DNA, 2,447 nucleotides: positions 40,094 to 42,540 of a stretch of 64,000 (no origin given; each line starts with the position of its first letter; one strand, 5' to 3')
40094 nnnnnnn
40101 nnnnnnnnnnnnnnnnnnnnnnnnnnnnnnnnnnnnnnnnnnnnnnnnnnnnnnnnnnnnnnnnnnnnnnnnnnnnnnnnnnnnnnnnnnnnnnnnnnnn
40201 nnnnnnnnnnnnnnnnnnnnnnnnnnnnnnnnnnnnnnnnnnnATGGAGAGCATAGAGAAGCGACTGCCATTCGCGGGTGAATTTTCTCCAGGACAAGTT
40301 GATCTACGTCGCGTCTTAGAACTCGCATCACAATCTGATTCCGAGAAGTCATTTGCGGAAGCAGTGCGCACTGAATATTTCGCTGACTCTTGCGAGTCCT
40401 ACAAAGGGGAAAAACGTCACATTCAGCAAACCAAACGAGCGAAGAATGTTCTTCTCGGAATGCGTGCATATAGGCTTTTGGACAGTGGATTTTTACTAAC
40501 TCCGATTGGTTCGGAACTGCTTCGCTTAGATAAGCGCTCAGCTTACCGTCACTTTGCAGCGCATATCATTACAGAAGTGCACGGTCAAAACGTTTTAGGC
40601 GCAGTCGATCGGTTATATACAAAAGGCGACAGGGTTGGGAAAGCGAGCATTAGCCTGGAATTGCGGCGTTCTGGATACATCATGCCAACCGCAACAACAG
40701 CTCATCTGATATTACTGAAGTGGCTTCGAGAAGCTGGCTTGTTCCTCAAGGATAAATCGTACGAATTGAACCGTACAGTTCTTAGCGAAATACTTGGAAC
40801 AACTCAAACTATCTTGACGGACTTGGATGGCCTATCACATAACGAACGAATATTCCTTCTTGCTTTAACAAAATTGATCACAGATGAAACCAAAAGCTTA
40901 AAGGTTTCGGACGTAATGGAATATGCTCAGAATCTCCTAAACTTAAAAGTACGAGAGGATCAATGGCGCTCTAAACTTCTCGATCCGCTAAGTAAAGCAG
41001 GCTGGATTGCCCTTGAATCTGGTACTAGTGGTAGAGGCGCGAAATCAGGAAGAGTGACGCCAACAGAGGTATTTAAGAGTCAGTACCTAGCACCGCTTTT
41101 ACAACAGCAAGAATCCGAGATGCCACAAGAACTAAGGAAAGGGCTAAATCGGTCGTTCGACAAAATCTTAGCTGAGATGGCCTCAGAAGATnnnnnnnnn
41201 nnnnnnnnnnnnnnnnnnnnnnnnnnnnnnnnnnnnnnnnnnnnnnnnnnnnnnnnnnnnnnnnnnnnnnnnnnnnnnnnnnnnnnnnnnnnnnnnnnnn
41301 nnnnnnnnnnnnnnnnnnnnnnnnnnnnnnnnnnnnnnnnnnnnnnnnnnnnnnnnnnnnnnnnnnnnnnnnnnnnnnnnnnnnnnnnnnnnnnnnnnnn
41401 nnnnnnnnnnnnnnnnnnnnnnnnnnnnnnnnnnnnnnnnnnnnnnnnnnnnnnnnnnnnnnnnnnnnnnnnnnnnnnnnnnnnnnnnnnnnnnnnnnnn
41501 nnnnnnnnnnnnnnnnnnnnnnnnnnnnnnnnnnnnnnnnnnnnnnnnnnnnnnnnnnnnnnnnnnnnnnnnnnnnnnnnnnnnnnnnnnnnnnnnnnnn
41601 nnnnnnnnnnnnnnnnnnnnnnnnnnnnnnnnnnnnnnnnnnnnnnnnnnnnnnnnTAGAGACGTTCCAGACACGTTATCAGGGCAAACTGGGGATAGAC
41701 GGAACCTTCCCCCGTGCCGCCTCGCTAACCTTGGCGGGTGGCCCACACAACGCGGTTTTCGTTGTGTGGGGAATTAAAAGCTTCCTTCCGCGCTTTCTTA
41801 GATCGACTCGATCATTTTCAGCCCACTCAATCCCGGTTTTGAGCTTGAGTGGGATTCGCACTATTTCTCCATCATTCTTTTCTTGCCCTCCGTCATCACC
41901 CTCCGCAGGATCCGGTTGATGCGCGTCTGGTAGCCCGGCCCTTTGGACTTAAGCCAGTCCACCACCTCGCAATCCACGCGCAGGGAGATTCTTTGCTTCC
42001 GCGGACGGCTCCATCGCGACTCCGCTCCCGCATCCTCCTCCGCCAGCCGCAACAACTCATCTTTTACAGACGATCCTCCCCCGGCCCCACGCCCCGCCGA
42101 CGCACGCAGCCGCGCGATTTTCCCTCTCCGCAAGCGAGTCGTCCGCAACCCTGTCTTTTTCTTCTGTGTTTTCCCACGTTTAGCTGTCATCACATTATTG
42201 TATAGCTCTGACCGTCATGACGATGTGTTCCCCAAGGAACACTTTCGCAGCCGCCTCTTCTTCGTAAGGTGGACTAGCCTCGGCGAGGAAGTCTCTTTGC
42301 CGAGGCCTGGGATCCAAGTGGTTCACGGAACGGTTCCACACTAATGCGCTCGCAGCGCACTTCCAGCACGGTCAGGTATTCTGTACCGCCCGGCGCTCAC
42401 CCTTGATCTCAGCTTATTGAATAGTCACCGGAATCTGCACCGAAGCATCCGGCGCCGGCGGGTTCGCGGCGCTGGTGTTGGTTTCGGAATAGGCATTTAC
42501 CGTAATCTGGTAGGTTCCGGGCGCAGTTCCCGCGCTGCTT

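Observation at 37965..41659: AT-rich island with an overlapping three-gene operon: two paralogous C5-cytosine methyltransferases plus an Mrr_cat-type nuclease with a large unassigned N-terminal region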

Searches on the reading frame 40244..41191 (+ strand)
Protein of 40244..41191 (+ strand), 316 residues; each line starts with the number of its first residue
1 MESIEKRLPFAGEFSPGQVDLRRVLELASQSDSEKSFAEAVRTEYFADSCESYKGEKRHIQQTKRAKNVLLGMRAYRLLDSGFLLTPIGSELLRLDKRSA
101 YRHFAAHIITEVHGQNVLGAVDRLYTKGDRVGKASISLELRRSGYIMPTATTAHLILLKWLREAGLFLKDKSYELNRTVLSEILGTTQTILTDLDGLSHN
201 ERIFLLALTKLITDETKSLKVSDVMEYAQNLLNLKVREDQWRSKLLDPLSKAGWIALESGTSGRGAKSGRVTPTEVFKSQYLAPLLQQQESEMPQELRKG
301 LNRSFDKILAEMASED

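Call 39: predict_structure(alignment_id=A4)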
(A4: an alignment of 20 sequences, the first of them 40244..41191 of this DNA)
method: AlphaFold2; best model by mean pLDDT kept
length: 316 residues; sequences in the alignment: 20
mean_pLDDT: 87.6   pTM: 0.77
mean pLDDT of the five models: 87.6, 86.6, 86.1, 84.7, 84.2
residues with pLDDT >= 90: 184; 70-90: 100; 50-70: 28; < 50: 4
segments of 3 or more residues with pLDDT < 50: 1-3
pLDDT, mean of each block of 10 residues (from residue 1): 71 95 98 98 97 96 97 97 96 96 95 91 88 92 83 93 93 90 77 79 90 85 93 89 92 86 64 84 76 64 76 78
secondary structure, 60 per line:
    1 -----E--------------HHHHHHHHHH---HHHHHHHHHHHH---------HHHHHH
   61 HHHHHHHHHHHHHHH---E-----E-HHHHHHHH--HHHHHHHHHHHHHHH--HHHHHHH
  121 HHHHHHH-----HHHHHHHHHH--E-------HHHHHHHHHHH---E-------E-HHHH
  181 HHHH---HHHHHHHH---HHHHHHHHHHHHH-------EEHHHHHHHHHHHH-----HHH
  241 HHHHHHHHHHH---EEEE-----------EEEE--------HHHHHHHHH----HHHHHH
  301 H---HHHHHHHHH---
elements in order: H21-30 H34-45 H55-75 H87-94 H97-111 H114-127 H133-142 H153-163 H177-184 H188-195 H199-211 H221-232 H238-251 E255-258 E270-273 H282-290 H295-301 H305-313

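Call 42: fold_search(model_id=the predicted structure, library=pdb)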
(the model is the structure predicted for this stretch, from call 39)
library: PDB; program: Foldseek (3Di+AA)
matches with E <= 10: 246; with E <= 0.001: 0
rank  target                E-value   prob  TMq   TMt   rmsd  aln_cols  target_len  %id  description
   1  8b9d_4                8.0e-02  0.35  0.17  0.09  19.4       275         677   11  Human replisome bound by Pol Alpha (released 2023-08-09)
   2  7jgr_E                1.1e-01  0.25  0.20  0.16  20.7       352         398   14  Structure of Drosophila ORC bound to DNA (84 bp) and Cdc6 (released 2020-09-09)
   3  7jk5_A                1.3e-01  0.63  0.24  0.20  16.9       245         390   13  Structure of Drosophila ORC bound to DNA (released 2020-09-09)
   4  4gxo_B                1.5e-01  0.98  0.23  0.47  10.6       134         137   15  Crystal structure of Staphylococcus aureus protein SarZ mutant C13E (released 2012-09-26)
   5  7jpq_D                1.9e-01  0.44  0.26  0.21  19.4       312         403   14  ORC-O2-5: Human Origin Recognition Complex (ORC) with subunits 2,3,4,5 (released 2020-09-02)
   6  7jpo_E                1.9e-01  0.41  0.27  0.21  21.0       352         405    9  ORC-O1AAA: Human Origin Recognition Complex (ORC) with dynamic/unresolved ORC2 WH (released 2020-09-02)
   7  8epx_B                2.1e-01  0.93  0.28  0.26   7.4       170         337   16  Type IIS Restriction Endonuclease PaqCI, DNA bound (released 2023-03-22)
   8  5hli_A                2.3e-01  0.96  0.23  0.47  10.6       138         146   14  Structure of Disulfide formed AbfR (released 2017-01-25)
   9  7jk6_E                2.4e-01  0.25  0.23  0.20  21.2       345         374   13  Structure of Drosophila ORC in the active conformation (released 2020-09-09)
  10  6yxy_Bi               2.5e-01  0.93  0.21  0.32   8.2       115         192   15  State B of the Trypanosoma brucei mitoribosomal large subunit assembly intermediate (released 2020-10-14)
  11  5z2i_A                2.5e-01  0.91  0.18  0.50   9.9       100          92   18  Structure of Dictyostelium discoideum mitochondrial calcium uniporter N-ternimal domain (Se-DdMCU-NTD) (released 2019-01-02)
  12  9gm5_A                2.7e-01  0.85  0.25  0.19  12.2       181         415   12  OCCM maturation intermediate stalled with an Arginine Finger mutation in Mcm5: Conformer 1 (released 2025-03-05)
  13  7jk6_A                2.7e-01  0.38  0.26  0.23  18.6       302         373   12  Structure of Drosophila ORC in the active conformation (released 2020-09-09)
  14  7jgr_A                2.9e-01  0.89  0.26  0.21  11.6       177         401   11  Structure of Drosophila ORC bound to DNA (84 bp) and Cdc6 (released 2020-09-09)
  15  4xgc_D                3.1e-01  0.35  0.26  0.20  19.9       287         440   14  Crystal structure of the eukaryotic origin recognition complex (released 2015-04-01)
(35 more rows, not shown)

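Call 62: search_protein_families(library=pfam, alignment_id=A4, max_evalue=10)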
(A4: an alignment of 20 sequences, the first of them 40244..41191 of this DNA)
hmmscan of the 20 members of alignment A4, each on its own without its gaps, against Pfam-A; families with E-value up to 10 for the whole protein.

A. member 1, window:40244-41191:+ (316 aa): 0 families

B. families by the number of members that match (of 20 scanned): 24 families
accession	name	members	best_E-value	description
PF22665.2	DUF6293_C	7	0.00064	DUF6293 C-terminal winged helix domain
PF04458.17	DUF505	2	0.0027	Protein of unknown function (DUF505)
PF12949.13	HeH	2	0.0065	HeH/LEM domain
PF24409.1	wHTH-PRTase_assc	2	0.028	wHTH-PRTase associated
PF00505.25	HMG_box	2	0.094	HMG (high mobility group) box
PF09494.16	Slx4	1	0.00057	Slx4 endonuclease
PF13560.12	HTH_31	1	0.0011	Helix-turn-helix domain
PF09821.14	AAA_assoc_C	1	0.0013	C-terminal AAA-associated domain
PF01381.28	HTH_3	1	0.002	Helix-turn-helix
PF17645.6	Amdase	1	0.011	Arylmalonate decarboxylase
PF05402.18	PqqD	1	0.043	Coenzyme PQQ synthesis protein D (PqqD)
PF10264.15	Stork_head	1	0.049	Winged helix Storkhead-box1 domain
PF05116.19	S6PP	1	0.069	Sucrose-6F-phosphate phosphohydrolase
PF21918.1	cas_Cpf1_2nd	1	0.069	CRISPR-associated endonuclease Cpf1 REC2 domain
PF02954.25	HTH_8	1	0.071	Bacterial regulatory protein, Fis family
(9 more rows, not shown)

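Call 80: search_protein_representatives(protein=window:40244-41191:+)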
Query: 316 residues. Proteins with E-value up to 0.001 (for the whole library): 303; up to 1e-10: 199; up to 1e-30: 32. The best 150 are listed.
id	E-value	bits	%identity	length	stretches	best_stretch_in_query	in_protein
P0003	9.0e-131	451.7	71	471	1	5-316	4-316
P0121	1.8e-79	283.4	75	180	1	1-179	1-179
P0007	1.9e-78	280.0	48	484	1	6-315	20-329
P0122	1.6e-59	217.9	41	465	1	6-315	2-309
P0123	9.7e-58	212.1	41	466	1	5-275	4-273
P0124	7.0e-48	179.7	37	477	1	8-313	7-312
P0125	1.9e-46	175.0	43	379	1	96-316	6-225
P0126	3.6e-45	170.8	36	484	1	1-316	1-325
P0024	9.3e-45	169.5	37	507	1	7-316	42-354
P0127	1.3e-44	169.0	37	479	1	4-316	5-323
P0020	1.3e-44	169.0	39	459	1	5-314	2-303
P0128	1.3e-41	159.2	33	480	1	7-316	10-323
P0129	8.0e-41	156.6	36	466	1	7-316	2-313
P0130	3.8e-40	154.3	33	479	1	5-308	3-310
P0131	4.5e-40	154.1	36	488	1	7-316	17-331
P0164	1.2e-26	110.0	32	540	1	7-301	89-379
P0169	8.5e-26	107.3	31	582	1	7-316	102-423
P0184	1.2e-23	100.2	26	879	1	8-312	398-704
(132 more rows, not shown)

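Call 81: search_protein_families(library=pfam, proteins=[P0184, P0169, P0164], max_evalue=0.01)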
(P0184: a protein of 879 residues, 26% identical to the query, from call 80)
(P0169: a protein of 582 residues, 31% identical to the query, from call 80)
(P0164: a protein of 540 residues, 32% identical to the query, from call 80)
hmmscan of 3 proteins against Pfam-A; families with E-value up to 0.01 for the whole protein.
P0184 (879 aa): 2 families
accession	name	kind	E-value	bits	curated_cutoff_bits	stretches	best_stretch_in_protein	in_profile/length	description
PF01555.25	N6_N4_Mtase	-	9.7e-41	140.6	26.7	1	43-334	1-220/221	DNA methylase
PF04471.18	Mrr_cat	-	2.1e-08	34.7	21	1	739-811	29-102/115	Restriction endonuclease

P0169 (582 aa): 1 family
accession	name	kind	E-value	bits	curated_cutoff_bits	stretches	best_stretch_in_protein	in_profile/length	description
PF04471.18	Mrr_cat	-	2e-08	34.8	21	1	452-541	26-112/115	Restriction endonuclease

P0164 (540 aa): 5 families
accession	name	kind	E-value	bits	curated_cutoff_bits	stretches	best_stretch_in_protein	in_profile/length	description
PF04471.18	Mrr_cat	-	9e-09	35.9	21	1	401-511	8-111/115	Restriction endonuclease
PF01402.27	RHH_1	-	1.3e-05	25.4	20.5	1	11-47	1-37/39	Ribbon-helix-helix protein, copG family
PF07878.17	RHH_5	-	3.5e-05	23.9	26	1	10-37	2-29/43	CopG-like RHH_1 or ribbon-helix-helix domain, RHH_5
PF19891.5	DUF6364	-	0.00016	22.5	27.3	1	10-56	3-39/70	Family of unknown function (DUF6364)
PF12441.14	CopG_antitoxin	-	0.0041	18.3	28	0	8-45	41-78/79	CopG antitoxin of type II toxin-antitoxin system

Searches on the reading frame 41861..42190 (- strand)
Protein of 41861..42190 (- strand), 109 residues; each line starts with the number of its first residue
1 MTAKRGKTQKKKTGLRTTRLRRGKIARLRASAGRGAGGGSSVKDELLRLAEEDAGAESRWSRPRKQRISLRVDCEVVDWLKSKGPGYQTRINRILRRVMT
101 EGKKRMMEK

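Call 3: search_protein_families(library=pfam, proteins=[window:41861-42190:-], max_evalue=0.1)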
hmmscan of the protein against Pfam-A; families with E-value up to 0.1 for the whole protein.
window:41861-42190:- (109 aa): 1 family
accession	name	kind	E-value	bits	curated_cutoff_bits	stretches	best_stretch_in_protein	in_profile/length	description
PF14384.12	BrnA_antitoxin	-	5.2e-16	59.2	26.1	1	58-99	25-68/68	BrnA antitoxin of type II toxin-antitoxin system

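Call 5: search_protein_families(library=ncbifam, proteins=[window:41861-42190:-], max_evalue=0.1)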
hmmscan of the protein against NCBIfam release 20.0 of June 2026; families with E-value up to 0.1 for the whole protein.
window:41861-42190:- (109 aa): 0 families

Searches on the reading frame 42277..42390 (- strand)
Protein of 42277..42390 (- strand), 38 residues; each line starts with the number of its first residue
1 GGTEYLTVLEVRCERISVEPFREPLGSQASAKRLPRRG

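Call 79: search_protein_families(library=pfam, proteins=[window:42277-42390:-], max_evalue=10)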
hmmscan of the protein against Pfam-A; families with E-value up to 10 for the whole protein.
seq(38 aa): 1 family
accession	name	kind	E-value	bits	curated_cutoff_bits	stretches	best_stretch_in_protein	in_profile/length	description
PF11057.13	Cortexin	-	0.2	11.9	25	1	5-23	35-53/76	Cortexin of kidney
